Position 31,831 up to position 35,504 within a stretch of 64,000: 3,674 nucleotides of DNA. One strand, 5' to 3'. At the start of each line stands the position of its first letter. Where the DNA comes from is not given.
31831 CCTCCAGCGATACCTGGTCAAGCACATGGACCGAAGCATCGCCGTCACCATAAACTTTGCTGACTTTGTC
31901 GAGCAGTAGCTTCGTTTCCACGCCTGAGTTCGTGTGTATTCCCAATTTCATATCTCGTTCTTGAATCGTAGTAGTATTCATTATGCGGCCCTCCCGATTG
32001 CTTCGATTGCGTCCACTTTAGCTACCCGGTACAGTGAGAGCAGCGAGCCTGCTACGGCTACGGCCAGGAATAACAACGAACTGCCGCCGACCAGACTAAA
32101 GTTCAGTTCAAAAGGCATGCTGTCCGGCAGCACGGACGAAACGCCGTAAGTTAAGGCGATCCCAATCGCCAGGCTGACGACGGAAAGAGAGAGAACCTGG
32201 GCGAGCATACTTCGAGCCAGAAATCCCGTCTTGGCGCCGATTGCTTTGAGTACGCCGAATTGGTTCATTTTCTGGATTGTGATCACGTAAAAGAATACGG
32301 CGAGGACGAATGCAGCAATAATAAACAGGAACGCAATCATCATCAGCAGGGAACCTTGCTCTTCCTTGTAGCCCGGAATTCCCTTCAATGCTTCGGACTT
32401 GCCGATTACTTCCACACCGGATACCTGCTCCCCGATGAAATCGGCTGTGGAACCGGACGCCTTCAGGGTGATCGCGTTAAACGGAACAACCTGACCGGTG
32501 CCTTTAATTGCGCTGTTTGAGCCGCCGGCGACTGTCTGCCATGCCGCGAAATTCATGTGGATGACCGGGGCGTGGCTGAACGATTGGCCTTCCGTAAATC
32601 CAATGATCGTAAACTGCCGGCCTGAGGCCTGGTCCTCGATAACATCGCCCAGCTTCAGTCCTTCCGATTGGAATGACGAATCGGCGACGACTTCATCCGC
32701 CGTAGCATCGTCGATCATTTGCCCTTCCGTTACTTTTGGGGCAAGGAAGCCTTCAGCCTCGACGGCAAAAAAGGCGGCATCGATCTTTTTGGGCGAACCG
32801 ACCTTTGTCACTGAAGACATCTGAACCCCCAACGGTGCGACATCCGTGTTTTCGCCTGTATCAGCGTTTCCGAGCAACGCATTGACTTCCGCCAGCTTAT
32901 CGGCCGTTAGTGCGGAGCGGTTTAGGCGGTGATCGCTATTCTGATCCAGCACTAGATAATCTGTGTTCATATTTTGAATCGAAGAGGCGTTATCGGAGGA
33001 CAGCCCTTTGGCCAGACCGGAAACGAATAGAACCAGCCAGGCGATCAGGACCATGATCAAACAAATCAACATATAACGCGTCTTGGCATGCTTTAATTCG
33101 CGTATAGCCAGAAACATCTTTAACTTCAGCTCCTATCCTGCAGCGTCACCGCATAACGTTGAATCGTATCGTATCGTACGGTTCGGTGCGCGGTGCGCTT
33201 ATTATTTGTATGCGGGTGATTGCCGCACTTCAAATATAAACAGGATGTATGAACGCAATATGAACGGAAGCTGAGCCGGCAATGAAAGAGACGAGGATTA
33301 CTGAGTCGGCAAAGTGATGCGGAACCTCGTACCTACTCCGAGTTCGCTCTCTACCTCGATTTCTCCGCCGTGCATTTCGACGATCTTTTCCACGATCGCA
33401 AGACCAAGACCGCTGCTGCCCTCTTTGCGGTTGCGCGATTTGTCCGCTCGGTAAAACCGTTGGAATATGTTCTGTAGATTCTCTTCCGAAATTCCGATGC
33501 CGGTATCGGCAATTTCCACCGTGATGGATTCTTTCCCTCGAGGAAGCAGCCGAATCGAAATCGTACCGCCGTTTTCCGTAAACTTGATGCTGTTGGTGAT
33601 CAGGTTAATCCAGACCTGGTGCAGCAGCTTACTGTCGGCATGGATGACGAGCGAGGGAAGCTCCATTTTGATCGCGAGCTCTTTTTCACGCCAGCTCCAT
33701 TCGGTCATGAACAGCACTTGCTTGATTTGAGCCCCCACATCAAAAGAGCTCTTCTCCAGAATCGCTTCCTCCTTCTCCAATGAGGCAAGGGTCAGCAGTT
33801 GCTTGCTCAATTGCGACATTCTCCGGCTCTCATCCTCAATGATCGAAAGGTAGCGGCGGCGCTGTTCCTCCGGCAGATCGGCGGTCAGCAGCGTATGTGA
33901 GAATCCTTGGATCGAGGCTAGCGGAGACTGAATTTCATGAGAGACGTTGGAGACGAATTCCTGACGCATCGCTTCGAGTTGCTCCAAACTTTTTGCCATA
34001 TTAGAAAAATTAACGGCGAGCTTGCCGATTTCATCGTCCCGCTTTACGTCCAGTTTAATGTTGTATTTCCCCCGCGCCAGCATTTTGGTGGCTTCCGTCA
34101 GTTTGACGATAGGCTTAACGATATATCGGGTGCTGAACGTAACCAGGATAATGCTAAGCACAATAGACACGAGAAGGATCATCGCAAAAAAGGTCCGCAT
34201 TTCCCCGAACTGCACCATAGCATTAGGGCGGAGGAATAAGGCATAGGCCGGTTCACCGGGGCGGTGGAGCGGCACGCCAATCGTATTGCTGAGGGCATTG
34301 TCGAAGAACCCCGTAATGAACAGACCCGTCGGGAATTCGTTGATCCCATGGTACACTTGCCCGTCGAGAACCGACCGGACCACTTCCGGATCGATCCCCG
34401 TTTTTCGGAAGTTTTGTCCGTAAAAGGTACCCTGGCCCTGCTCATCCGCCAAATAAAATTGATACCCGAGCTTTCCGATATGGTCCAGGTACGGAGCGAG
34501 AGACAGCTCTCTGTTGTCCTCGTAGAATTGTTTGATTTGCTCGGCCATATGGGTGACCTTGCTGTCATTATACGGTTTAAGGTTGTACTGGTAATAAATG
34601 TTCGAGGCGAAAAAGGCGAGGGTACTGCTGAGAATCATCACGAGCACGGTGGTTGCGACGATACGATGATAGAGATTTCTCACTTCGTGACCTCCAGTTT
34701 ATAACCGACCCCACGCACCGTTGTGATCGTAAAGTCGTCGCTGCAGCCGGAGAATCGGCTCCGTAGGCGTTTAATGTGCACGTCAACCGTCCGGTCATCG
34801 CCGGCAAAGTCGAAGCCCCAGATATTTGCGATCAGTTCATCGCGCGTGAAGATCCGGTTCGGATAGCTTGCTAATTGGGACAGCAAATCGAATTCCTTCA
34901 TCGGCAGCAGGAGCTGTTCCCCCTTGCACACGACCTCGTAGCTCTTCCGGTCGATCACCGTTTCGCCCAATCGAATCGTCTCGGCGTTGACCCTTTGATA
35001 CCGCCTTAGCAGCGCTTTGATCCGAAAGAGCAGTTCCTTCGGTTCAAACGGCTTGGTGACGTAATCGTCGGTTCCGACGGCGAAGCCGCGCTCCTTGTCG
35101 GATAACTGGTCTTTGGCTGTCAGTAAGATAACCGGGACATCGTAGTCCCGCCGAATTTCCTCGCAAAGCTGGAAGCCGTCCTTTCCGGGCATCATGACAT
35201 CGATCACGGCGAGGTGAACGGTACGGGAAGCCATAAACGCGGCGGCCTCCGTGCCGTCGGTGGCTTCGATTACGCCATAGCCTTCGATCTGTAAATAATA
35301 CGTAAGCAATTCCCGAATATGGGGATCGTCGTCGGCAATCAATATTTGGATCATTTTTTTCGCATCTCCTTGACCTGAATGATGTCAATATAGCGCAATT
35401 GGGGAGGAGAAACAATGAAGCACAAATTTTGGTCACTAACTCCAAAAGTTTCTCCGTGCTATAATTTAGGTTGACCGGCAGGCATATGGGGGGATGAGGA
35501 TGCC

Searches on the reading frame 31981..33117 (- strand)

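Call 10: search_protein_families(library=pfam, proteins=[window:31981-33117:-])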
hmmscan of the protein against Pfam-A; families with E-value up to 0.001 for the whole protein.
window:31981-33117:- (378 aa): 1 family
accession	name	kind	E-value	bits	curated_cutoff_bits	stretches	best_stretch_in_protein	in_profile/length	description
PF02687.27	FtsX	-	9.4e-14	51.9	25.5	1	259-368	2-118/120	FtsX-like permease C-terminal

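Call 87: search_protein_families(library=ncbifam, proteins=[window:31981-33117:-], max_evalue=1e-10)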
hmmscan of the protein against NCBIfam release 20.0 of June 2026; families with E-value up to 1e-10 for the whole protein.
window:31981-33117:- (378 aa): 0 families

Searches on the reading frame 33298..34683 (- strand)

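Call 10: search_protein_families(library=pfam, proteins=[window:33298-34683:-])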
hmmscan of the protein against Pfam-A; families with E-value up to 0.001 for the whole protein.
window:33298-34683:- (461 aa): 5 families
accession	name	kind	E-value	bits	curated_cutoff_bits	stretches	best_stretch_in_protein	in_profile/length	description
PF02518.31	HATPase_c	-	1.4e-32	112.8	26.4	1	350-460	2-109/111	Histidine kinase-, DNA gyrase B-, and HSP90-like ATPase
PF00512.31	HisKA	-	3.3e-17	62.7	26.9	1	239-304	1-65/66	His Kinase A (phospho-acceptor) domain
PF00672.30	HAMP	-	6.7e-12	46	25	1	184-235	2-53/53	HAMP domain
PF13589.12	HATPase_c_3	-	7.7e-05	23.2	25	1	356-428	5-77/137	Histidine kinase-, DNA gyrase B-, and HSP90-like ATPase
PF13581.12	HATPase_c_2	-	0.00098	19.6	27.4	0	362-438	40-112/127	Histidine kinase-like ATPase domain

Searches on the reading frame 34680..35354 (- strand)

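Call 10: search_protein_families(library=pfam, proteins=[window:34680-35354:-])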
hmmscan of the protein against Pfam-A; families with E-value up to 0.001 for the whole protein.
window:34680-35354:- (224 aa): 2 families
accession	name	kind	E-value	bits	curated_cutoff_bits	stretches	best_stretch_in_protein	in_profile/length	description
PF00072.30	Response_reg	-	1.2e-29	103.1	30.2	1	4-112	1-110/111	Response regulator receiver domain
PF00486.34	Trans_reg_C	-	2.6e-23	82.3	26.2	1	145-220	1-77/77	Transcriptional regulatory protein, C terminal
